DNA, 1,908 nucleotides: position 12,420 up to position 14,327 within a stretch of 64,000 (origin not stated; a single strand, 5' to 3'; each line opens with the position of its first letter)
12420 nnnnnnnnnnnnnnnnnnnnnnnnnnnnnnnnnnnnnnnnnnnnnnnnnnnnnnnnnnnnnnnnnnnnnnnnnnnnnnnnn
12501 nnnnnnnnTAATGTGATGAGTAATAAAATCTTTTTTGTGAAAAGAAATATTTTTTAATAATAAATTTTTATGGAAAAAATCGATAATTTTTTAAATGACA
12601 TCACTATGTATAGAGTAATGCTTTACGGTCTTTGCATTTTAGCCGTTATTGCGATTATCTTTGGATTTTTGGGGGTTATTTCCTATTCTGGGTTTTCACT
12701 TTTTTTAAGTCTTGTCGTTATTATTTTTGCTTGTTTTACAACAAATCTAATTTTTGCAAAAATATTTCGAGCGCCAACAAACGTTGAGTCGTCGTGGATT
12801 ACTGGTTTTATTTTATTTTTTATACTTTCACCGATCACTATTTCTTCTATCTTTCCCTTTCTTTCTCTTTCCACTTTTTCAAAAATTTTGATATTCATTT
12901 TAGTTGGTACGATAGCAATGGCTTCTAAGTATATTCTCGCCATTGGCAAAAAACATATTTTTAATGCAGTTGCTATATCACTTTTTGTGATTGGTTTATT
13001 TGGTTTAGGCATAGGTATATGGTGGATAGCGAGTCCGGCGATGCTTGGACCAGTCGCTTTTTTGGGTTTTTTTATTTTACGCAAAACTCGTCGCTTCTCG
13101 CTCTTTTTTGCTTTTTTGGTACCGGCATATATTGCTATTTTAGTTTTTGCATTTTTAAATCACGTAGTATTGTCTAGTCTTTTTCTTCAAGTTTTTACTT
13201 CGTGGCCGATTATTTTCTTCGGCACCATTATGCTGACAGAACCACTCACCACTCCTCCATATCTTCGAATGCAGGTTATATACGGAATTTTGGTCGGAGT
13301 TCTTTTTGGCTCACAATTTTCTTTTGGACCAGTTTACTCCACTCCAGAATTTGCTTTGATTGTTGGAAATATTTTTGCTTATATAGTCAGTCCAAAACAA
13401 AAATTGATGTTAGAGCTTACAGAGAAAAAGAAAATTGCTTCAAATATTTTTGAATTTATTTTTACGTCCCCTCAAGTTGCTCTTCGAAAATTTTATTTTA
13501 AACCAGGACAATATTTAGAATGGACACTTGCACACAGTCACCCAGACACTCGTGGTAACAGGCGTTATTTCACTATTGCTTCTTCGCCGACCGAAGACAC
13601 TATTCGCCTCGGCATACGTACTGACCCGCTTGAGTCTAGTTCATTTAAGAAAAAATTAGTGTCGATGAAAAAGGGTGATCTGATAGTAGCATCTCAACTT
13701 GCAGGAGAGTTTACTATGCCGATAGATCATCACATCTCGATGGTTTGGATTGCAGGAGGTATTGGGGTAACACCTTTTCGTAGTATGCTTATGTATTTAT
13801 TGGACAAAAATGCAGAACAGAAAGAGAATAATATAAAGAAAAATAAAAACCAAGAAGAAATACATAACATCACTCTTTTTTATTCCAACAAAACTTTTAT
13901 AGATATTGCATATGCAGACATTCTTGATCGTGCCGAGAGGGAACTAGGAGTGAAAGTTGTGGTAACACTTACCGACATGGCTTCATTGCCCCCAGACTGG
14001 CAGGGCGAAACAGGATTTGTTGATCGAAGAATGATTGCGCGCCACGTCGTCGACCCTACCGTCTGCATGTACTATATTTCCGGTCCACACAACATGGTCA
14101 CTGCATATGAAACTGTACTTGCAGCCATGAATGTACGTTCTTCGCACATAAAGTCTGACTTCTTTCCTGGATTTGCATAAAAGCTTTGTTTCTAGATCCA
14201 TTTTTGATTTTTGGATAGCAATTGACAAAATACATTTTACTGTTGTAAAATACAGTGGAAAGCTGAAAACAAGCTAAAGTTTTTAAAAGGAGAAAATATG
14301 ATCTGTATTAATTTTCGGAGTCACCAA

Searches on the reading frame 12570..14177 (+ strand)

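Call 15: search_protein_families(library=pfam, max_evalue=0.00001, proteins=[window:12570-14177:+])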
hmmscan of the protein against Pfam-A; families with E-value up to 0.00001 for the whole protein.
window:12570-14177:+ (536 aa): 1 family
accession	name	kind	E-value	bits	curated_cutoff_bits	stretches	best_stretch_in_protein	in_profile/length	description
PF00175.26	NAD_binding_1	-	3.6e-14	53.8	22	1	394-513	2-107/109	Oxidoreductase NAD-binding domain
